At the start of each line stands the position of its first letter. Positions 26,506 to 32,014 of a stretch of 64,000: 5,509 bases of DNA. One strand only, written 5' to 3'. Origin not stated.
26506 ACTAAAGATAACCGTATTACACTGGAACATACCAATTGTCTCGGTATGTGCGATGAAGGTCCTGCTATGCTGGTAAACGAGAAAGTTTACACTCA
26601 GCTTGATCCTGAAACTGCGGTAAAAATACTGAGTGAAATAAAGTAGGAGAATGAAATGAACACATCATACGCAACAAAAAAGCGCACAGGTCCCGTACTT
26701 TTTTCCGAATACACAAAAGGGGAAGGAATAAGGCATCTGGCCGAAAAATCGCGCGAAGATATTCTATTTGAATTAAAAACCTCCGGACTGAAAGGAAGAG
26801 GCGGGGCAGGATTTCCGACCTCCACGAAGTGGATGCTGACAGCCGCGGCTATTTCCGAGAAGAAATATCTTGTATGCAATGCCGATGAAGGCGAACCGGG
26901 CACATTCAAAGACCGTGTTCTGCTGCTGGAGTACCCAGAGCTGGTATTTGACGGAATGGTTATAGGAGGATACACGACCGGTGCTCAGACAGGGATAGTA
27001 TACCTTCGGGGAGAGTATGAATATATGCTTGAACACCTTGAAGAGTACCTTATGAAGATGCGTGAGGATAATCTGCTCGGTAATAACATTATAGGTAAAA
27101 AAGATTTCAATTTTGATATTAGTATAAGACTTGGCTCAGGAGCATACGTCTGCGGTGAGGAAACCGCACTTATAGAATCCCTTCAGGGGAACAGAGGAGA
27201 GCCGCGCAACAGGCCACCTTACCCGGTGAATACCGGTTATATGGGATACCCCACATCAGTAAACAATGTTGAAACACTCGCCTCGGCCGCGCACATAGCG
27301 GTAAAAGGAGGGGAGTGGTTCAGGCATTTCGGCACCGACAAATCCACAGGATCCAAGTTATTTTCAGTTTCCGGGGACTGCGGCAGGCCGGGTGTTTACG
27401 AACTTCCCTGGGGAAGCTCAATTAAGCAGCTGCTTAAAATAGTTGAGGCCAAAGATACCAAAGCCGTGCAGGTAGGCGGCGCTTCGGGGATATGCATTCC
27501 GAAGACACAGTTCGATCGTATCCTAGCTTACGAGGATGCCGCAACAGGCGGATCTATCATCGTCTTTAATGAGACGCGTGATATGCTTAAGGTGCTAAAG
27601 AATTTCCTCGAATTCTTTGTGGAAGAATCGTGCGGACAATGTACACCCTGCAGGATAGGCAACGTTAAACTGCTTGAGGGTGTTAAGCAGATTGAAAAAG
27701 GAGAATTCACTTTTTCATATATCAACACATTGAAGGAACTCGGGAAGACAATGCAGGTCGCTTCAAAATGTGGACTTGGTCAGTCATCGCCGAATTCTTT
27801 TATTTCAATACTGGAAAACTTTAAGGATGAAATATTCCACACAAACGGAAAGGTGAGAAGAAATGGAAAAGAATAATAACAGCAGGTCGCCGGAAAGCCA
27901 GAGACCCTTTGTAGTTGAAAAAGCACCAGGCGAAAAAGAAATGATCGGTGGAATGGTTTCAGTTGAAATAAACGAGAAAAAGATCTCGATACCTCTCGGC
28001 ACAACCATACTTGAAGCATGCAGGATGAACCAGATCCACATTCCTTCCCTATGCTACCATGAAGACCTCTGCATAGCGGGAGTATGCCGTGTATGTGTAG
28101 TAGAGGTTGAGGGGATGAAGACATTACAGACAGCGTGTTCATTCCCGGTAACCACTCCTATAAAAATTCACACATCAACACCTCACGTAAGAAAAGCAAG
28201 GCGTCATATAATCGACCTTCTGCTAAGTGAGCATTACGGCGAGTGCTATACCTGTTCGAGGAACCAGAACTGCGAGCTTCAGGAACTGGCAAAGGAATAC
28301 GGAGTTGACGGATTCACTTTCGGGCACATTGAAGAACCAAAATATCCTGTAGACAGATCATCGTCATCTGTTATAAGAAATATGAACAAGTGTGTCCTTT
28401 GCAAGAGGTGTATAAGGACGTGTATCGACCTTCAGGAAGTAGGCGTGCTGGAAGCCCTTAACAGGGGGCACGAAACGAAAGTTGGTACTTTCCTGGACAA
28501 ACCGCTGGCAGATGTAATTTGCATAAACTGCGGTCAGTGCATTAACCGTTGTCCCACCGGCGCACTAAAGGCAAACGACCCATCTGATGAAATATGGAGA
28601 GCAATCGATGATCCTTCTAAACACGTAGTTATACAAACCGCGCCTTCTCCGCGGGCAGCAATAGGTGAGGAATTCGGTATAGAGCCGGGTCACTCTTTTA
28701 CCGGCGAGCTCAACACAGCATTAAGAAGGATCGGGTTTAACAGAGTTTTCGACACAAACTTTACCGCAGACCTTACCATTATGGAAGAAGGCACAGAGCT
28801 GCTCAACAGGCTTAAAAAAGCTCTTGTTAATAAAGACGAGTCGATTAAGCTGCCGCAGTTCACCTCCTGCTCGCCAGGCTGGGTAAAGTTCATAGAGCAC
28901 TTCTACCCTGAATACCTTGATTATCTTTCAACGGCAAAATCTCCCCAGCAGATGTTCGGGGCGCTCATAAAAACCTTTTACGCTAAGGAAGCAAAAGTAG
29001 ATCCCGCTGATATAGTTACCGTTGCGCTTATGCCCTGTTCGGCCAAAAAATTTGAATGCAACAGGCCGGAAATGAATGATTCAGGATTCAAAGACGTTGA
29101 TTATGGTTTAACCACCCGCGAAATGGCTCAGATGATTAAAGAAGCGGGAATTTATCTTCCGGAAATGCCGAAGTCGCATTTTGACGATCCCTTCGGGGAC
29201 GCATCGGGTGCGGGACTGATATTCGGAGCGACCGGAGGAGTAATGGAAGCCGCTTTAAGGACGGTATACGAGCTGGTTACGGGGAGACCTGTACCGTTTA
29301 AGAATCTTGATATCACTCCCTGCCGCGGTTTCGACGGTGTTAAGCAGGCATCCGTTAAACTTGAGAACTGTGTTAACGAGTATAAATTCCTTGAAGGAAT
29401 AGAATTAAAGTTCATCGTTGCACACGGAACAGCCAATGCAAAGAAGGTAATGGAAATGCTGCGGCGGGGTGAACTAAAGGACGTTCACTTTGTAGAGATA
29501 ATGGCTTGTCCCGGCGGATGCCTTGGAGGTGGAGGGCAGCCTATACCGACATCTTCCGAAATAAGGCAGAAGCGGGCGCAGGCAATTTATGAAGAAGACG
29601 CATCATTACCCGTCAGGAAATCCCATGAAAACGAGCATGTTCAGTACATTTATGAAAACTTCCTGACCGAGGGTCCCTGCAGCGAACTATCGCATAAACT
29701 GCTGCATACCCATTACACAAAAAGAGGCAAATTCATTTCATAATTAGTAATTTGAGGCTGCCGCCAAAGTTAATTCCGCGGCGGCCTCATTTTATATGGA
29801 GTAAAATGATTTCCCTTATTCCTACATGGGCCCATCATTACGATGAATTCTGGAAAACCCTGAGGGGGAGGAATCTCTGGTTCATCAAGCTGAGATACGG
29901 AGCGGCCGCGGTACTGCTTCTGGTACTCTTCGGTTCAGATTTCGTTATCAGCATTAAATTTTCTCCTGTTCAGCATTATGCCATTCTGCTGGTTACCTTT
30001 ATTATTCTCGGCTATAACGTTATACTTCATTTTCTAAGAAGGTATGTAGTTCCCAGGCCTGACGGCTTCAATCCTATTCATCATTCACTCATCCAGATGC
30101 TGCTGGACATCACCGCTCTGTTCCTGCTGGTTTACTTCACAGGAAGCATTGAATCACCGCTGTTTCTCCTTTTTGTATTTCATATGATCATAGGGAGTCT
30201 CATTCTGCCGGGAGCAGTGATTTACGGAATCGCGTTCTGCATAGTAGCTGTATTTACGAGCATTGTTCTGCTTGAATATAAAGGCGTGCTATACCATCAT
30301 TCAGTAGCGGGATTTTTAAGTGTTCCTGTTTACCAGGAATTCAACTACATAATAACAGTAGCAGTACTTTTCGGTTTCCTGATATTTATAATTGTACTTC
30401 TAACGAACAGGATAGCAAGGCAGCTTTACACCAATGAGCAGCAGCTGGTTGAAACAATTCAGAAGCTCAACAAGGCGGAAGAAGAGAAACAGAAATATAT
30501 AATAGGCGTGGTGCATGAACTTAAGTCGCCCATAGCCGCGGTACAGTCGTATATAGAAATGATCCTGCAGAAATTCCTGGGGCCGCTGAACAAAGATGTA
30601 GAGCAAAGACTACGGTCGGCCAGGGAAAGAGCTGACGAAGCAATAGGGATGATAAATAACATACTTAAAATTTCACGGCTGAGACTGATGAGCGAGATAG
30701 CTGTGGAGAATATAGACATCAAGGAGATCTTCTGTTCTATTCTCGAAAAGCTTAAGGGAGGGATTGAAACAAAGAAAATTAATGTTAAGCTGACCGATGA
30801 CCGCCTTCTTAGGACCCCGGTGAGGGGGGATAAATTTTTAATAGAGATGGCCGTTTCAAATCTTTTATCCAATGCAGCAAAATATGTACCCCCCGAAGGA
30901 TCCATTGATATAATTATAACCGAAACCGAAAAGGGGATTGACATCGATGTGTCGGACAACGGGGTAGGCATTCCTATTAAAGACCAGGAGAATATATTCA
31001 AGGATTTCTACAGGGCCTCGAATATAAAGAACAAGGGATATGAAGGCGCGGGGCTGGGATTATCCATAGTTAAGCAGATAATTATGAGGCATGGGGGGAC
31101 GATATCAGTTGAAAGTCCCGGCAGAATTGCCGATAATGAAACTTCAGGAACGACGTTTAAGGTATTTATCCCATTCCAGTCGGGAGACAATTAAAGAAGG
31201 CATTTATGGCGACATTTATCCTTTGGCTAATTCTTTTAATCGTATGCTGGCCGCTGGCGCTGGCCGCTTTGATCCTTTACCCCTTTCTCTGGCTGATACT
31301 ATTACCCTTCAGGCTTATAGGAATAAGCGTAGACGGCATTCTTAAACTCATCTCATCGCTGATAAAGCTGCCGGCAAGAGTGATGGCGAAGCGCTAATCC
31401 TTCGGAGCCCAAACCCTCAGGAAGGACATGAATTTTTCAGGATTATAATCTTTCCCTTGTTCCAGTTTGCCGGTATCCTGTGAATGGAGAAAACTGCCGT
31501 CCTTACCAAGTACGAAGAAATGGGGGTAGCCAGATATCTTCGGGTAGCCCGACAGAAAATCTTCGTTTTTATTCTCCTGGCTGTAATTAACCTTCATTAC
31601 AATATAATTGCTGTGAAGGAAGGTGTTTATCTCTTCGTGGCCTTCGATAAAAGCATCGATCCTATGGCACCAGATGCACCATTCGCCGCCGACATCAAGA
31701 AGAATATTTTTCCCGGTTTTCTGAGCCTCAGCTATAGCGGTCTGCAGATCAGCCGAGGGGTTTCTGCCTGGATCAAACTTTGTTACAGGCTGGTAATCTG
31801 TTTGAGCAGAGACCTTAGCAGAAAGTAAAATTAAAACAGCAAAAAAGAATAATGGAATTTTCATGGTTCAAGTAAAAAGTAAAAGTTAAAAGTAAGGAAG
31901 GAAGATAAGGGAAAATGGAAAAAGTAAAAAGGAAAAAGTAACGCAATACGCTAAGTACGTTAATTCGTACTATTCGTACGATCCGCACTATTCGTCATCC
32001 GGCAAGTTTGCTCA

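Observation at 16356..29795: One about 13.4-kb co-directional gene string: HydF, two different NuoE/NuoF/HydA [FeFe]-hydrogenases, and a four-gene sensor/phosphorelay module wedged between them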

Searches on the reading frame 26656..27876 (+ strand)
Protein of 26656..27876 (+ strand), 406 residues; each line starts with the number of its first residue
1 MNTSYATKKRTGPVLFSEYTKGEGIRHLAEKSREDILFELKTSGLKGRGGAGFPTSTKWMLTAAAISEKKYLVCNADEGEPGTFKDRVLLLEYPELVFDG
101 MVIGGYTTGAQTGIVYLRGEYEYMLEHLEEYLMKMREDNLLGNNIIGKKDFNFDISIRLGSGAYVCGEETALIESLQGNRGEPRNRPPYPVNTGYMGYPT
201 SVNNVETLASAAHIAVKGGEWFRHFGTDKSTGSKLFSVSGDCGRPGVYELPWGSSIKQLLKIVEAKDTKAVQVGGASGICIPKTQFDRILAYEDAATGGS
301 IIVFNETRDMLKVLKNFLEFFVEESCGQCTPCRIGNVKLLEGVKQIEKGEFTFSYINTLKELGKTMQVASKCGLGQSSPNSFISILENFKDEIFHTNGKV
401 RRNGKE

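Call 4: search_protein_families(library=pfam, proteins=[window:26656-27876:+])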
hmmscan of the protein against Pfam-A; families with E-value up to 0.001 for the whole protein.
window:26656-27876:+ (406 aa): 2 families
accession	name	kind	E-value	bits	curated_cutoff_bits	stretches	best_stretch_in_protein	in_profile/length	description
PF01512.22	Complex1_51K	-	9.6e-41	139.6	31.2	1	41-210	2-147/150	Nuo51 FMN-binding domain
PF10589.14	NADH_4Fe-4S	-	1.5e-25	89.3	23.5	1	313-393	2-82/85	NADH-ubiquinone oxidoreductase-F iron-sulfur binding region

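Call 31: search_solved_structures(query=window:26656-27876:+, max_evalue=1e-10, show_alignments=0)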
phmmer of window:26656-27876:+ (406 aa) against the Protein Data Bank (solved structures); distinct sequences matched with E-value up to 1e-10: 61 (the best 60 are shown).
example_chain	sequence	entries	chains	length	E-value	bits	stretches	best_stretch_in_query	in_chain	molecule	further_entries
9bov_B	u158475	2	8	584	2.8e-99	335.8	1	16-394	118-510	NADH dehydrogenase (Quinone)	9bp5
7t2r_B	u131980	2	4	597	1.6e-98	333.3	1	27-393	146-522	NiFe hydrogenase subunit B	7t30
7q4w_B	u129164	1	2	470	3.2e-98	332.3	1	30-393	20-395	Iron hydrogenase HydB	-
7q4v_B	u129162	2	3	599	8.2e-98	330.9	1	29-393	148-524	Iron hydrogenase HydB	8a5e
8oh5_B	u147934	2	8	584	4e-97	328.7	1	18-393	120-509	NAD-reducing hydrogenase subunit HoxF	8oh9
9n5u_B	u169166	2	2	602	6.5e-97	328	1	25-399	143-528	NfnB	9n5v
5xf9_A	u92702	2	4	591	4.8e-96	325.1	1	10-393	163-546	NAD-reducing hydrogenase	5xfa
7p5h_B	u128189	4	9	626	2.3e-95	322.9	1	25-399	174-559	Fe-hydrogenase, subunit beta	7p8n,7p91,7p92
8a6t_B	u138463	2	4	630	3e-93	315.9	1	30-393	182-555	Electron bifurcating hydrogenase subunit HydB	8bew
2fug_1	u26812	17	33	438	1.9e-87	296.8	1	26-393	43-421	NADH-quinone oxidoreductase chain 1 | NADH-QUINONE OXIDOREDUCTASE SUBUNIT 1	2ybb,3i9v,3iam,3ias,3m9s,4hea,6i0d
7q5y_C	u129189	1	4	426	1.1e-82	281.1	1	16-392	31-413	NADH-quinone oxidoreductase subunit F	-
6hl2_B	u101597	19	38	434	1.2e-82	281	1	16-392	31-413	NADH-quinone oxidoreductase subunit F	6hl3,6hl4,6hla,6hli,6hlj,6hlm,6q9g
9fe7_B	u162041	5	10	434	1.2e-82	281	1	16-392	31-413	NADH-quinone oxidoreductase subunit F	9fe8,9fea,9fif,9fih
6q9c_B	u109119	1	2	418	1.2e-82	280.9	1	16-392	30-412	NADH-quinone oxidoreductase subunit F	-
6r7p_B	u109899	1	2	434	3e-82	279.7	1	16-392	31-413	NADH-quinone oxidoreductase subunit F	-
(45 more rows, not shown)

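Call 55: search_protein_families(library=ncbifam, proteins=[window:26656-27876:+], max_evalue=0.00001)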
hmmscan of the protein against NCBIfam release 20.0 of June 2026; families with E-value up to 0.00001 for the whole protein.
window:26656-27876:+ (406 aa): 6 families
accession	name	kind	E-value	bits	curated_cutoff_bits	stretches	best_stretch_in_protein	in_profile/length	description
TIGR01959.1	nuoF_fam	equivalog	1.1e-112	376.5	558.65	1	25-393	26-406/410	NADH-quinone oxidoreductase subunit NuoF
NF010120.0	PRK13596.1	equivalog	1.6e-92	310.3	389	1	23-399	30-419/433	NADH-quinone oxidoreductase subunit NuoF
NF008436.0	PRK11278.1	equivalog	2.6e-81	273.8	749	1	11-369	22-397/448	NADH-quinone oxidoreductase subunit NuoF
TIGR01945.1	rnfC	subfamily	5.7e-10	38.3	245.95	1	23-103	111-189/435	RnfABCDGE type electron transport complex subunit C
NF003454.1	PRK05035.1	equivalog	8.3e-10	37.8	345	1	23-276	113-332/556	electron transport complex subunit RsxC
TIGR04481.1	PR_assoc_PrdC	equivalog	7.9e-09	34.8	490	1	33-184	73-203/425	proline reductase-associated electron transfer protein PrdC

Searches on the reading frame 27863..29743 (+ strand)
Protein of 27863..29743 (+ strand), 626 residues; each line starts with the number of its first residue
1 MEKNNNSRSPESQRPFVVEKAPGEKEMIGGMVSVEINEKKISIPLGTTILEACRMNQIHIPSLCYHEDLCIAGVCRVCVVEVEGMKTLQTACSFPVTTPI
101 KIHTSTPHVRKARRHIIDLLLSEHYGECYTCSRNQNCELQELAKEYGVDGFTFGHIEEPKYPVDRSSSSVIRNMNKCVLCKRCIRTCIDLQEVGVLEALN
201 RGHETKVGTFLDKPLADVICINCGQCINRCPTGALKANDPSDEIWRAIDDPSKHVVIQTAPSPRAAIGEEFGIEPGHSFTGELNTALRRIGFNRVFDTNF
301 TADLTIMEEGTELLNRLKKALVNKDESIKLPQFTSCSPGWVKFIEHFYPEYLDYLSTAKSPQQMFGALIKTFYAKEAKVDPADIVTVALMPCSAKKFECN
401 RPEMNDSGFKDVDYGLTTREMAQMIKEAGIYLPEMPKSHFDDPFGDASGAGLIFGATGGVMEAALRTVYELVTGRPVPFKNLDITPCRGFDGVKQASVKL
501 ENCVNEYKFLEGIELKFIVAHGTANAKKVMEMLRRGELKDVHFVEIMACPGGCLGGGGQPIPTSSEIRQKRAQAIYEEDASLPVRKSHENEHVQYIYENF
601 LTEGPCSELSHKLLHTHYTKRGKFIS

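Call 4: search_protein_families(library=pfam, proteins=[window:27863-29743:+])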
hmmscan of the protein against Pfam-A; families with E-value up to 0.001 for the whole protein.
window:27863-29743:+ (626 aa): 10 families
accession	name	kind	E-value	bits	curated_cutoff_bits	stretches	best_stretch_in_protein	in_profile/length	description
PF02906.19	Fe_hyd_lg_C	-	1.7e-88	296.9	22.1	1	253-557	1-245/245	Iron only hydrogenase large subunit, C-terminal domain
PF02256.22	Fe_hyd_SSU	-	2.5e-23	82.3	24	1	566-621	2-56/56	Iron hydrogenase small subunit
PF13510.11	Fer2_4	-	4.7e-18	65.4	22.8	1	31-106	3-81/82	2Fe-2S iron-sulfur cluster binding domain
PF10588.14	NADH-G_4Fe-4S_3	-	2.1e-15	56.4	27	1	113-149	1-37/40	NADH-ubiquinone oxidoreductase-G iron-sulfur binding region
PF22117.2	Fer4_Nqo3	-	8.4e-10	39.1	27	1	170-235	4-66/67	NADH-quinone oxidoreductase subunit 3, ferredoxin-like domain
PF12838.12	Fer4_7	-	1.2e-06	29.3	27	1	176-234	1-52/52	4Fe-4S dicluster domain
PF00111.32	Fer2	-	1.3e-06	28.7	21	1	35-84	2-49/77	2Fe-2S iron-sulfur cluster binding domain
PF13187.11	Fer4_9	-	7.6e-06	26.3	27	1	176-234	1-51/52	4Fe-4S dicluster domain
PF00037.32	Fer4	-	0.00027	21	21.1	1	220-236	8-24/24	4Fe-4S binding domain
PF13484.11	Fer4_16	-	0.00028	22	30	1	220-238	2-20/66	4Fe-4S double cluster binding domain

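Call 55: search_protein_families(library=ncbifam, proteins=[window:27863-29743:+], max_evalue=0.00001)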
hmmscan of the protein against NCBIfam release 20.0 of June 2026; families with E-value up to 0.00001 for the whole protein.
window:27863-29743:+ (626 aa): 10 families
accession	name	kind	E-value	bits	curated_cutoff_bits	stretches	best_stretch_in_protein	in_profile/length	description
NF040763.1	FeFe_hydrog_A6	exception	5.2e-245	814.2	765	1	32-621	1-571/571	NADH-dependent [FeFe] hydrogenase, group A6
NF040762.1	Hydr_FeFe_Clost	exception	9.8e-165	549.4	900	1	34-619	3-572/572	ferredoxin hydrogenase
TIGR02512.1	FeFe_hydrog_A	subfamily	1.5e-147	491.4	405.95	1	169-561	1-374/375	[FeFe] hydrogenase, group A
NF005745.0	PRK07569.1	equivalog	1.3e-52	178.6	333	1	32-237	4-209/238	bidirectional hydrogenase complex protein HoxU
TIGR01973.1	NuoG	equivalog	1.8e-43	149.2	470.05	1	34-239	1-202/606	NADH-quinone oxidoreductase subunit NuoG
TIGR04105.1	FeFe_hydrog_B1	subfamily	3.3e-41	141.5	450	2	219-513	189-446/462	monomeric [FeFe] hydrogenase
NF006305.0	PRK08493.1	equivalog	3.8e-29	101.4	591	1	31-239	1-225/819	NADH-quinone oxidoreductase subunit G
NF005895.0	PRK07860.1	equivalog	1.2e-27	96.3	802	1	27-237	13-222/811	NADH-quinone oxidoreductase subunit G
NF009454.0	PRK12814.1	equivalog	1.1e-20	73.6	916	1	32-129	4-101/657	putative NADPH-dependent glutamate synthase small subunit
NF006221.0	PRK08348.1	subfamily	2.4e-06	27.2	124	1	168-238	37-95/136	NADH-plastoquinone oxidoreductase subunit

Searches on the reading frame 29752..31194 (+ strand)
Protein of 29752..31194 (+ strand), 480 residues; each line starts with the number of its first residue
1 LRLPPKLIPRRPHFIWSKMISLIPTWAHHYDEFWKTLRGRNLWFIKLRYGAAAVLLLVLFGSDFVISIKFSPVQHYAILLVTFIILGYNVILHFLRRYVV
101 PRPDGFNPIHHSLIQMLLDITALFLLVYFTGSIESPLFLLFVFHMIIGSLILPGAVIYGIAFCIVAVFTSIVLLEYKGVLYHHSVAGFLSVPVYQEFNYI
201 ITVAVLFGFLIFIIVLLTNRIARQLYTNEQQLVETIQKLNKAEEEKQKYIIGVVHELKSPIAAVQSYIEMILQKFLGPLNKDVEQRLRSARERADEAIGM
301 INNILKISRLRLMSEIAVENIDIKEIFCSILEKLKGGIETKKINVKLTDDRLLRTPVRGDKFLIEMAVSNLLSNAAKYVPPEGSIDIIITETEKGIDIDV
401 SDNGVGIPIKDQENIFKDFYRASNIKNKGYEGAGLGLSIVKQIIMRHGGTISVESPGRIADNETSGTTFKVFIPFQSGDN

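Call 4: search_protein_families(library=pfam, proteins=[window:29752-31194:+])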
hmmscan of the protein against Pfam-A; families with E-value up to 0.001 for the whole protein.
window:29752-31194:+ (480 aa): 3 families
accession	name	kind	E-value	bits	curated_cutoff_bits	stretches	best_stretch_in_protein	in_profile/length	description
PF02518.31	HATPase_c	-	5.4e-27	94.9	26.4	1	360-476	2-110/111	Histidine kinase-, DNA gyrase B-, and HSP90-like ATPase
PF00512.31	HisKA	-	7.4e-09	36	26.9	1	252-310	8-63/66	His Kinase A (phospho-acceptor) domain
PF25323.1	6TM_PilS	-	9.1e-06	25.9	27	1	34-230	4-187/189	PilS-like transmembrane domain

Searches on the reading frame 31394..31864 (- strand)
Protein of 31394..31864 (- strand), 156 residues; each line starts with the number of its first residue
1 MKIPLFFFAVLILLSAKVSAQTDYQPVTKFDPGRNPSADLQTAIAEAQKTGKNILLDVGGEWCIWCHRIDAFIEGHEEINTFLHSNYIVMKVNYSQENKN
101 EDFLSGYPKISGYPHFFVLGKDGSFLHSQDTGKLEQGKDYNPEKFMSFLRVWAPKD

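Call 4: search_protein_families(library=pfam, proteins=[window:31394-31864:-])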
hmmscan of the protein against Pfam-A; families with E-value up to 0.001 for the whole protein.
window:31394-31864:- (156 aa): 3 families
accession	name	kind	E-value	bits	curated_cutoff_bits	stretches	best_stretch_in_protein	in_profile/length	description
PF13899.12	Thioredoxin_7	-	7.8e-13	48.8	27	1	38-120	4-82/83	Thioredoxin-like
PF03190.21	Thioredox_DsbH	-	6.9e-08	33.1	27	1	41-94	27-80/163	Protein of unknown function, DUF255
PF13098.12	Thioredoxin_2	-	2e-05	25.3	27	1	47-122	1-85/104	Thioredoxin-like domain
